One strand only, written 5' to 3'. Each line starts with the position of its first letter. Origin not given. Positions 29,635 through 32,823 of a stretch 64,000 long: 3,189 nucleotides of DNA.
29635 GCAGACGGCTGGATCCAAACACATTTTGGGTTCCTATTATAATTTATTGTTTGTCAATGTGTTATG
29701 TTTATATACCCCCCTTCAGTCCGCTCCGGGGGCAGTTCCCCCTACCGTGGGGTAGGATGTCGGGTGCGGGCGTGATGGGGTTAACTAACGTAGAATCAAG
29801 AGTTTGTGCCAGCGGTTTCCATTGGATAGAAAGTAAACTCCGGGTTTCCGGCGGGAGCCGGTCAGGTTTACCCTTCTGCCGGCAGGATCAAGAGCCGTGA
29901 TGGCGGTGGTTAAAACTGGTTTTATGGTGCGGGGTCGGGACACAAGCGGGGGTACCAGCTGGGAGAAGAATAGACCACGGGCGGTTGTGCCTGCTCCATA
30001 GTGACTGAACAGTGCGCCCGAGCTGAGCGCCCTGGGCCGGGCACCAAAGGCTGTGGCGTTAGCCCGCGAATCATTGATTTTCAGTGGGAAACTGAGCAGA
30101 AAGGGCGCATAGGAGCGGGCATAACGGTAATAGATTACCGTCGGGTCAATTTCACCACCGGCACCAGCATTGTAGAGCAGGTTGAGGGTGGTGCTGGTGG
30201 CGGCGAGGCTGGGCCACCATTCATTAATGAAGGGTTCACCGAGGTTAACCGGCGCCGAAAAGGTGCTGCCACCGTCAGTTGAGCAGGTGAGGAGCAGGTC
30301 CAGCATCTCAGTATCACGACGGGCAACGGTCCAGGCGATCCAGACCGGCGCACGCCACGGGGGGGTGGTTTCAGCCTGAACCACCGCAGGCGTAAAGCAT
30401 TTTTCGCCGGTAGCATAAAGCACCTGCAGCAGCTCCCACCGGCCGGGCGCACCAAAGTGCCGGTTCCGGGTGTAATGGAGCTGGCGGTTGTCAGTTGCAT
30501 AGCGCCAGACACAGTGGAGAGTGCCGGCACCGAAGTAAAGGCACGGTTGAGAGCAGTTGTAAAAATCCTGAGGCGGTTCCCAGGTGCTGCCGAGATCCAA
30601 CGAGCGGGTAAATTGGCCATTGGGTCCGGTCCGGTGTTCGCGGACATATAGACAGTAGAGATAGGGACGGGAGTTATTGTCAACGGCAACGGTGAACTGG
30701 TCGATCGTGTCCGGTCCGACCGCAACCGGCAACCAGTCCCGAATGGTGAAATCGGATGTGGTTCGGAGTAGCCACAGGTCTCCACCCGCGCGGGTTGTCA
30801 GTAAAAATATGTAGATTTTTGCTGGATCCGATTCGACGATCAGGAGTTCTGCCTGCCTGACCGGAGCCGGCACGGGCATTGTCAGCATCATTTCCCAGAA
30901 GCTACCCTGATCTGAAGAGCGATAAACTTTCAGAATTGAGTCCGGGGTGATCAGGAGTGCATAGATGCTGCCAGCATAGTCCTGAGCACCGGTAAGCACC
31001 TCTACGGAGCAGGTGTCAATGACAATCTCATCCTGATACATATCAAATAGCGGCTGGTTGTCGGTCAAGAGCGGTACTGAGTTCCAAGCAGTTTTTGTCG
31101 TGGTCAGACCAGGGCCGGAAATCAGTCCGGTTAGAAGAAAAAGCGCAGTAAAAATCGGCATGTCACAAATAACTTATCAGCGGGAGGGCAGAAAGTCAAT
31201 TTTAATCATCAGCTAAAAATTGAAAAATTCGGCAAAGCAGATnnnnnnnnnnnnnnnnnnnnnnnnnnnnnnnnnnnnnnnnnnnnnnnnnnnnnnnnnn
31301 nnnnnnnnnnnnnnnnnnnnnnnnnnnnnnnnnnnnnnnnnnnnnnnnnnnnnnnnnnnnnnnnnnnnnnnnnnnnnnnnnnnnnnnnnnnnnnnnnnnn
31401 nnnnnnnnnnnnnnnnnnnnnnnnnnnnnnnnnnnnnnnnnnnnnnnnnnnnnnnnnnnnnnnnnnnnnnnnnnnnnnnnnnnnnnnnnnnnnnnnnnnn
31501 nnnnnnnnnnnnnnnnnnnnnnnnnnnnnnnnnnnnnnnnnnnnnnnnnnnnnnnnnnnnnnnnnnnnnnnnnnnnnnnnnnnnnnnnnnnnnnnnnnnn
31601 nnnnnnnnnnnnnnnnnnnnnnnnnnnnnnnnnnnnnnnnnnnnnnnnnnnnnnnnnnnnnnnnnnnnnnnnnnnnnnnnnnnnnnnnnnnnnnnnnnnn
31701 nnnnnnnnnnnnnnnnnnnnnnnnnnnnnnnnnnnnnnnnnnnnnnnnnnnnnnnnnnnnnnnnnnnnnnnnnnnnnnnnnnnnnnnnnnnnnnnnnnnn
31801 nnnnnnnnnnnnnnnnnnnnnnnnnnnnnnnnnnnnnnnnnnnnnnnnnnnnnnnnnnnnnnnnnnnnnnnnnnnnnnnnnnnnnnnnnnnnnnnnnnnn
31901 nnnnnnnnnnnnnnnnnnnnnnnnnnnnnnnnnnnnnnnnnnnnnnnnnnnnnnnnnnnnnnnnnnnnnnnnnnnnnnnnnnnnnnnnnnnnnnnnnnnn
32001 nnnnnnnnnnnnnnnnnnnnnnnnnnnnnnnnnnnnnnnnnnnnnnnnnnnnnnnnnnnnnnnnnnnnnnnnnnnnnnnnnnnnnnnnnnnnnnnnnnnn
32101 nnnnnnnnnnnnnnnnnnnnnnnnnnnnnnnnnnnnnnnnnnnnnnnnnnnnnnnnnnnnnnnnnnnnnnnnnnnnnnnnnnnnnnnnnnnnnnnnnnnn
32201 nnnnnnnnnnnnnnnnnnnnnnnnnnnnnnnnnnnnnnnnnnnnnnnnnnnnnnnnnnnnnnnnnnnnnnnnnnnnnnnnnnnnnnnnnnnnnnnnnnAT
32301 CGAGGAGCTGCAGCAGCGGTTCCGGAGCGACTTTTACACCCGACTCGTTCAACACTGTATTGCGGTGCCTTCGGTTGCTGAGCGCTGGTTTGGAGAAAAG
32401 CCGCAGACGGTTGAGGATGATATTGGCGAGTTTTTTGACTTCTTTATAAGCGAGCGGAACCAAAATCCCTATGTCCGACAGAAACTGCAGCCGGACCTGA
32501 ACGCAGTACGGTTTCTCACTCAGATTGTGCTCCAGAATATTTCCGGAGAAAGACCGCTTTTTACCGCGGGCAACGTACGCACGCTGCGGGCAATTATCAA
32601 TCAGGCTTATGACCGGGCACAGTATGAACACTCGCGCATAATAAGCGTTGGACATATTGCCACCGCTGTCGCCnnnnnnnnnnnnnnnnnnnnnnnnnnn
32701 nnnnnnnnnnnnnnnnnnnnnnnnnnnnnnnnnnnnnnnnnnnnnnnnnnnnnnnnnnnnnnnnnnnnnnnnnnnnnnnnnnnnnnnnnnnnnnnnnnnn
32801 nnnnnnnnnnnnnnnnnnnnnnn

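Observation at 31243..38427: Sigma-54 activator with atypical sensor domain next to a sigma-54-like promoter driving a tldD-pmbA-Lon-like proteolysis operon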

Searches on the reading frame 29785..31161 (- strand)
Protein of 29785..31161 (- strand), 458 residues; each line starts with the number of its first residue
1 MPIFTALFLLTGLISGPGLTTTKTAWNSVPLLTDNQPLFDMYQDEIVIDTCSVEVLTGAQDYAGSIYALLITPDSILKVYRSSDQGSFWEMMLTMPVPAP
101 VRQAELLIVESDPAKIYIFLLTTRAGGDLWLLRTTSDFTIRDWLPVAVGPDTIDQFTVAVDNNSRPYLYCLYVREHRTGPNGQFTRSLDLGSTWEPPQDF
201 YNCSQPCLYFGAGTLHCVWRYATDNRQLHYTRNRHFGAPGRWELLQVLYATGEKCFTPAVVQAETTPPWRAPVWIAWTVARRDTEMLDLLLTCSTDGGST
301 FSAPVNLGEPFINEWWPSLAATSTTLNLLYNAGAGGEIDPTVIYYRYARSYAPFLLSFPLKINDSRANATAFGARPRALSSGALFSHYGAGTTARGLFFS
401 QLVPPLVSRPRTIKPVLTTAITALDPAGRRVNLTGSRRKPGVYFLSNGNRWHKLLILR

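Call 3: search_protein_families(library=pfam, proteins=[window:29785-31161:-])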
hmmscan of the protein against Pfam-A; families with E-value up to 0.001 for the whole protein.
window:29785-31161:- (458 aa): 0 families

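Call 68: search_protein_families(library=pfam, proteins=[window:29785-31161:-], max_evalue=0.01)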
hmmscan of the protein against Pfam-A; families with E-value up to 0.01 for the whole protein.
window:29785-31161:- (458 aa): 1 family
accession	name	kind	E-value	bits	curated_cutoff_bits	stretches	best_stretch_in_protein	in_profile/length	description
PF02012.26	BNR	-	0.006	16.8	27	0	293-302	2-11/12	BNR/Asp-box repeat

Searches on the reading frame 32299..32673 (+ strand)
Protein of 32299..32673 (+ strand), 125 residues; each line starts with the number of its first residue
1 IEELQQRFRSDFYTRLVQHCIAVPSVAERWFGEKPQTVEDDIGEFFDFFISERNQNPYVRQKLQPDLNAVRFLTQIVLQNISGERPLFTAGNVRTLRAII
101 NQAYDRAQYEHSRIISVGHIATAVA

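Call 40: find_related_loci(query=A5, collection=metagenome_contigs, flank=7000)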
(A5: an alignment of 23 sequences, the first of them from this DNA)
Query A5 (125 aa) in metagenome_contigs; peptide patterns used: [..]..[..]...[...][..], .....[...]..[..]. (x = any residue, [..] = any of these).
104 stretches matched a pattern; 46 encode a relative of the query (tblastn E <= 1e-3); 46 distinct loci.
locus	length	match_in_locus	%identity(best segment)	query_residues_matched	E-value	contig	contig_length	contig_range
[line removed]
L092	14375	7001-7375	90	1-125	4e-76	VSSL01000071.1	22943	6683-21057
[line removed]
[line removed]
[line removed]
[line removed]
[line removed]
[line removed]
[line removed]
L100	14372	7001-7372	52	1-125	1e-42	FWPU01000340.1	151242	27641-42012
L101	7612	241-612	53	1-125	1e-42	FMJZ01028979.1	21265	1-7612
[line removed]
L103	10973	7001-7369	50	1-124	1e-40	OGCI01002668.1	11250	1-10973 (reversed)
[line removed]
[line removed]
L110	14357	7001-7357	48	1-120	2e-35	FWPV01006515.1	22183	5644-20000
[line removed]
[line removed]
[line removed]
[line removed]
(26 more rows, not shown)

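Call 68: search_protein_families(library=pfam, proteins=[L131:1238-2347:+, L110:8135-11686:+, L122:2050-3222:+, L135:2235-3383:+, L119:1570-2706:+], max_evalue=0.01)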
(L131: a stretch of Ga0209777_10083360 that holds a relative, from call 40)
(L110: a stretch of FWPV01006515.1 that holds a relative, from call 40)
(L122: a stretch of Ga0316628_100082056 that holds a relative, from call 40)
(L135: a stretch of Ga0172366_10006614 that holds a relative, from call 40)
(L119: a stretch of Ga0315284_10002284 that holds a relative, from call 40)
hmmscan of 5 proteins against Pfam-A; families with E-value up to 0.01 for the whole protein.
L131:1238-2347:+ (369 aa): 6 families
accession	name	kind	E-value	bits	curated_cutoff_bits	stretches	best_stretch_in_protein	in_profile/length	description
PF00534.26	Glycos_transf_1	-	6e-42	143.5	26.4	1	187-343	14-171/172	Glycosyl transferases group 1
PF13692.12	Glyco_trans_1_4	-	4.2e-33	115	27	1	188-330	1-142/142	Glycosyl transferases group 1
PF13439.12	Glyco_transf_4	-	2e-15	57.7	28.5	1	17-176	2-168/170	Glycosyltransferase Family 4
PF20706.3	GT4-conflict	-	2.2e-10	40.5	26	1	164-355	171-383/385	Family 4 Glycosyltransferase in conflict systems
PF13524.12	Glyco_trans_1_2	-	1.7e-09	38.2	25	1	220-357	15-142/144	Glycosyl transferase-like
PF13579.12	Glyco_trans_4_4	-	2.7e-09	38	29.7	1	17-173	1-158/158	Glycosyl transferase 4-like domain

L110:8135-11686:+ (1183 aa): 5 families
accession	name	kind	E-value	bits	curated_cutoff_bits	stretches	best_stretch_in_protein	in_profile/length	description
PF13517.12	FG-GAP_3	-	2.2e-22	79.8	26.9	4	180-240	1-60/61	FG-GAP-like repeat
PF13860.13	FlgD_ig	-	1.4e-05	25.4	27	1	1114-1168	25-78/79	FlgD Ig-like domain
PF07705.17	CARDB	-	2.4e-05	24.9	22.7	0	878-939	17-77/101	CARDB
PF01839.29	FG-GAP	-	4.5e-05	23.7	22.1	0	223-240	2-19/37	FG-GAP repeat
PF13585.12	CHU_C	-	0.00018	22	27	1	1111-1171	26-78/86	CHU_C Type IX secretion signal domain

L122:2050-3222:+ (390 aa): 2 families
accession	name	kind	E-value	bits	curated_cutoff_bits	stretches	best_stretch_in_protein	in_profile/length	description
PF13480.13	Acetyltransf_6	-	0.00065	20.3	22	0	19-88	17-85/143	Acetyltransferase (GNAT) domain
PF00583.31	Acetyltransf_1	-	0.0015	19.2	20.7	0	66-137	24-93/116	Acetyltransferase (GNAT) family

L135:2235-3383:+ (382 aa): 6 families
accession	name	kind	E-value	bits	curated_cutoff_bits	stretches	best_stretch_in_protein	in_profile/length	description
PF00534.26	Glycos_transf_1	-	4e-40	137.6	26.4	1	186-343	13-171/172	Glycosyl transferases group 1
PF13692.12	Glyco_trans_1_4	-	5.6e-33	114.6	27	1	188-330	1-142/142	Glycosyl transferases group 1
PF13439.12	Glyco_transf_4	-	3.8e-14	53.5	28.5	1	17-176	2-168/170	Glycosyltransferase Family 4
PF20706.3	GT4-conflict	-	1.7e-13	50.8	26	1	162-356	169-384/385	Family 4 Glycosyltransferase in conflict systems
PF13524.12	Glyco_trans_1_2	-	3.7e-10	40.3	25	1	221-357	16-142/144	Glycosyl transferase-like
PF13579.12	Glyco_trans_4_4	-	5.8e-10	40.2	29.7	1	17-173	1-158/158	Glycosyl transferase 4-like domain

L119:1570-2706:+ (378 aa): 7 families
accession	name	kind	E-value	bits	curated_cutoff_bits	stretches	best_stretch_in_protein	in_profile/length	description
PF00534.26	Glycos_transf_1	-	1.9e-36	125.6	26.4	1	191-346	16-172/172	Glycosyl transferases group 1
PF13692.12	Glyco_trans_1_4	-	1.5e-29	103.5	27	1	191-332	2-142/142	Glycosyl transferases group 1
PF13439.12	Glyco_transf_4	-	6.8e-17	62.5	28.5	1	17-177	2-169/170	Glycosyltransferase Family 4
PF13579.12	Glyco_trans_4_4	-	6.1e-12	46.6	29.7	1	17-173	1-158/158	Glycosyl transferase 4-like domain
PF20706.3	GT4-conflict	-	5.7e-11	42.4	26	1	166-356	173-382/385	Family 4 Glycosyltransferase in conflict systems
PF13524.12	Glyco_trans_1_2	-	5.8e-08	33.2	25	1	223-357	16-140/144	Glycosyl transferase-like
PF13477.12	Glyco_trans_4_2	-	0.0059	17.2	23.4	0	17-87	7-78/139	Glycosyl transferase 4-like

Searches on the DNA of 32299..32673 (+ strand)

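Call 55: search_rna_families(source=L131, start=880, end=1200, threshold=evalue, max_evalue=10)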
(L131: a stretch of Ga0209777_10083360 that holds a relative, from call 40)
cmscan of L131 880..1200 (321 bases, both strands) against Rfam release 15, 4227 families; matches with E-value up to 10: 3.
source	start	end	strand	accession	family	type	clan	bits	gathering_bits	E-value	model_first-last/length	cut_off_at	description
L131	1028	1116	+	RF02833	Scr3202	Gene; sRNA;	-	26.1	52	0.077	1-95/95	no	Streptomyces RNA 3202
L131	1068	1119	-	RF03407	MIR531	Gene; miRNA;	-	14.6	70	7.1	1-69/69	no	MIR531 microRNA precursor family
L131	1024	1050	-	RF01152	sR1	Gene; snRNA; snoRNA; CD-box;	-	9.7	45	4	25-57/57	no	Small nucleolar RNA sR1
